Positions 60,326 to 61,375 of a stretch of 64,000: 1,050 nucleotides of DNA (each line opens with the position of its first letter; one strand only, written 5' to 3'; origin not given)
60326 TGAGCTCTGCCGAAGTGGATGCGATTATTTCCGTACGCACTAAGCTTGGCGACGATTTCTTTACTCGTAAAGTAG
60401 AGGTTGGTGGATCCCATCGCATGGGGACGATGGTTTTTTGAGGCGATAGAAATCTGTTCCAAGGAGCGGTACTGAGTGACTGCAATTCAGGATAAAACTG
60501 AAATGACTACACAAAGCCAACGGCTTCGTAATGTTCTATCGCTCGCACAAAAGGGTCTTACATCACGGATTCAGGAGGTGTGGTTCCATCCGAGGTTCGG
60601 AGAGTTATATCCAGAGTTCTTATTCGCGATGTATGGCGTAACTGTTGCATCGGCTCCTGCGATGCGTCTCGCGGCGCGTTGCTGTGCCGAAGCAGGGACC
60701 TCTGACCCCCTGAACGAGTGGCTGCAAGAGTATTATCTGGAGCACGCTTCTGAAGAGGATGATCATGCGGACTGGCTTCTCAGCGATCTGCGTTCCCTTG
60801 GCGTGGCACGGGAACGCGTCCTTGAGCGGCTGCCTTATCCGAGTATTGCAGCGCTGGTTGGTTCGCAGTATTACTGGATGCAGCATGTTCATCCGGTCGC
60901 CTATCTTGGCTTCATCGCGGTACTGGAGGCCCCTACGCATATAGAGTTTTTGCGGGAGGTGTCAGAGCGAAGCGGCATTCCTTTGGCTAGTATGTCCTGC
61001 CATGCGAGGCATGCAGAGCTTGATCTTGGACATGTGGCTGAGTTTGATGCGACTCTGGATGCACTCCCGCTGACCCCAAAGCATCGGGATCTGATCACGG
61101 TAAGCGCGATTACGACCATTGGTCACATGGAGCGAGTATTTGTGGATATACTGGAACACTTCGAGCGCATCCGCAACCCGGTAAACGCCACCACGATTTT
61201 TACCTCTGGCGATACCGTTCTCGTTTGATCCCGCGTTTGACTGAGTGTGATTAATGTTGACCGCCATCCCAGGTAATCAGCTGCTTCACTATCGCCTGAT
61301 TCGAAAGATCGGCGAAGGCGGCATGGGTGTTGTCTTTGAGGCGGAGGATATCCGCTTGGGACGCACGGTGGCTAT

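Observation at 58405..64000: Candidate undescribed RiPP-like system: cyclase-less LanM dehydratase + Cys-free peptide + HO-like diiron oxidase + kinase-TPR + peptidase-like ORF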

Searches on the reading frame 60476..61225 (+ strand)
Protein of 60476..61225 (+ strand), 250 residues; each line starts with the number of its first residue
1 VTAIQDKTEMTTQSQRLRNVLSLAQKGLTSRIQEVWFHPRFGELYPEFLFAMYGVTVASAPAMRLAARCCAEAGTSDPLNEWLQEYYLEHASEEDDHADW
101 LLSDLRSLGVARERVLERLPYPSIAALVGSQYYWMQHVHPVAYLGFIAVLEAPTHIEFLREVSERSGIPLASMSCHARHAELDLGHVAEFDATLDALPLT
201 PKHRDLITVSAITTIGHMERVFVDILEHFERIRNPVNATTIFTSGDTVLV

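Call 38: search_solved_structures(query=A4, show_alignments=2, max_evalue=1)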
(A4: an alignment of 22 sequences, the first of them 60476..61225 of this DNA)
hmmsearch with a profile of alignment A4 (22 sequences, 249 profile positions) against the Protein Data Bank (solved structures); distinct sequences matched with E-value up to 1: 4.
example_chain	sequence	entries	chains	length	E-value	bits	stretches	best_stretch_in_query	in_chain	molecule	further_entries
3dde_A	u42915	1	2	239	5.5e-16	61.8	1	72-226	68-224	TENA/THI-4 protein, Domain of Unknown Function with a Heme Oxygenase-like Fold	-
8ji2_A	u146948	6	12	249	0.004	19.7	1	69-107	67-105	AetD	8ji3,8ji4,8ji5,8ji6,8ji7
8zvg_A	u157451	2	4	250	0.004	19.7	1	69-107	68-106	AetD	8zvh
8twn_A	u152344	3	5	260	0.0042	19.6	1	69-107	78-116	AetD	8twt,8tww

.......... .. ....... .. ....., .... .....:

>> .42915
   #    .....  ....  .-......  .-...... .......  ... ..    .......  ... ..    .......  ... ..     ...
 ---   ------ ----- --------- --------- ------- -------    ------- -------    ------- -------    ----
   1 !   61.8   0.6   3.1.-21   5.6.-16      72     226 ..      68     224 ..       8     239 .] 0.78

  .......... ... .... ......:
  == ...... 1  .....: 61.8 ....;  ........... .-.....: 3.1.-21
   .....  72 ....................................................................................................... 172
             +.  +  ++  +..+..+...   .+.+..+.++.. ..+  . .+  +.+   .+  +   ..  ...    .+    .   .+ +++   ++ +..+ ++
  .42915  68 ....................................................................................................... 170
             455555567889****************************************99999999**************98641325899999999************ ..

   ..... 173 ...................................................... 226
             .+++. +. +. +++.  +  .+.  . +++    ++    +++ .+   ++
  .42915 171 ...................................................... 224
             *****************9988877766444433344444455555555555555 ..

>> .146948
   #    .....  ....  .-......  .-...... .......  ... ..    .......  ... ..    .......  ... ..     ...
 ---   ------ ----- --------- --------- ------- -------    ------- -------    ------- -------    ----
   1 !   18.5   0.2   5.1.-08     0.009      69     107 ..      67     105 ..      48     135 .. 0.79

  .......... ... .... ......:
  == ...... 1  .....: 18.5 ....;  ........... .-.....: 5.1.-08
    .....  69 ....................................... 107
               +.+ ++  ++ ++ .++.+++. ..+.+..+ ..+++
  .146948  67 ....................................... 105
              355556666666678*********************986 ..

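Call 90: predict_structure(alignment_id=A4)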
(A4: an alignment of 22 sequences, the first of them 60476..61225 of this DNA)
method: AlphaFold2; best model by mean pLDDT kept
length: 250 residues; sequences in the alignment: 22
mean_pLDDT: 90.0   pTM: 0.86
mean pLDDT of the five models: 90.0, 89.6, 89.0, 88.9, 88.9
residues with pLDDT >= 90: 196; 70-90: 36; 50-70: 6; < 50: 12
segments of 3 or more residues with pLDDT < 50: 1-8, 247-250
pLDDT, mean of each block of 10 residues (from residue 1): 46 93 94 96 96 94 96 87 95 92 95 92 96 94 94 86 95 91 79 94 97 97 96 88 65
secondary structure, 60 per line:
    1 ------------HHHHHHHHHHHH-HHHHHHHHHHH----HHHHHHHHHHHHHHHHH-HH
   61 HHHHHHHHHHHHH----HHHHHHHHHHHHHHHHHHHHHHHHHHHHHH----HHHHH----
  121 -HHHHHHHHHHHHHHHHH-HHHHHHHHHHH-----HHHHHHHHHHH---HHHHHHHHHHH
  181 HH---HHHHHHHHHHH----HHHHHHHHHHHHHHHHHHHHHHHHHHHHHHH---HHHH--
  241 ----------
elements in order: H13-24 H26-36 H41-57 H59-73 H78-107 H112-116 H122-138 H140-150 H156-166 H170-182 H186-196 H201-231 H235-238

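Call 93: fold_search(library=pdb, model_id=the predicted structure)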
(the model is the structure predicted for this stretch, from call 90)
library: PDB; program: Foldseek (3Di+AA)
matches with E <= 10: 500; with E <= 0.001: 24
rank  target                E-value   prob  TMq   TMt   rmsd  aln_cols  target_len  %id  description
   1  3dde_A                2.6e-07  1.00  0.73  0.79   4.5       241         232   22  Crystal structure of a domain of unknown function with a heme oxygenase-like fold (sden_3740) from shewanella denitrif (released 2008-06-24)
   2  3dde_B                3.1e-07  1.00  0.73  0.79   4.5       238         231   22  Crystal structure of a domain of unknown function with a heme oxygenase-like fold (sden_3740) from shewanella denitrif (released 2008-06-24)
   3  2gm8_B                1.1e-04  1.00  0.54  0.62   5.8       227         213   17  TenA Homolog/Thi-4 Thiaminase complexed with product 4-amino-5-hydroxymethyl-2-methylpyrimidine (released 2006-04-18)
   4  2gm8_C                1.6e-04  1.00  0.54  0.62   6.0       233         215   16  TenA Homolog/Thi-4 Thiaminase complexed with product 4-amino-5-hydroxymethyl-2-methylpyrimidine (released 2006-04-18)
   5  3oql_C                1.7e-04  1.00  0.64  0.66   6.8       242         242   12  Crystal structure of a TenA homolog (PSPTO1738) from Pseudomonas syringae pv. tomato str. DC3000 at 2.54 A resolution (released 2010-10-06)
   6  3oql_A                1.8e-04  1.00  0.65  0.66   6.3       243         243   11  Crystal structure of a TenA homolog (PSPTO1738) from Pseudomonas syringae pv. tomato str. DC3000 at 2.54 A resolution (released 2010-10-06)
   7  6p5q_A                1.8e-04  1.00  0.62  0.62   5.5       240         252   14  X-ray structure of Fe(II)-soaked UndA bound to lauric acid (released 2019-09-18)
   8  4wwj_A                2.0e-04  1.00  0.68  0.66   4.6       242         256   15  UndA, an oxygen-activating, non-heme iron dependent desaturase/decarboxylase (released 2014-12-24)
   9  6p5q_B                2.1e-04  1.00  0.56  0.58   5.7       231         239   13  X-ray structure of Fe(II)-soaked UndA bound to lauric acid (released 2019-09-18)
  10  3oql_B                2.5e-04  1.00  0.66  0.67   6.4       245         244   13  Crystal structure of a TenA homolog (PSPTO1738) from Pseudomonas syringae pv. tomato str. DC3000 at 2.54 A resolution (released 2010-10-06)
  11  2gm8_A                3.0e-04  1.00  0.56  0.64   5.3       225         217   17  TenA Homolog/Thi-4 Thiaminase complexed with product 4-amino-5-hydroxymethyl-2-methylpyrimidine (released 2006-04-18)
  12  2gm7_D                3.1e-04  1.00  0.51  0.58   6.3       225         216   15  TenA Homolog/Thi-4 Thiaminase from Pyrobaculum Aerophilum (released 2006-04-18)
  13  4wx0_B                3.2e-04  1.00  0.60  0.59   7.2       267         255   13  UndA complexed with beta-hydroxydodecanoic acid (released 2014-12-24)
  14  1iw1_C                3.4e-04  1.00  0.54  0.63   6.0       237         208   15  Crystal structure of a heme oxygenase (HmuO) from Corynebacterium diphtheriae complexed with heme in the ferrous state (released 2003-04-04)
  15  1to9_B                4.1e-04  1.00  0.62  0.69   4.8       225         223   13  Crystal structure of THI-4 protein from Bacillus subtilis (released 2004-08-10)
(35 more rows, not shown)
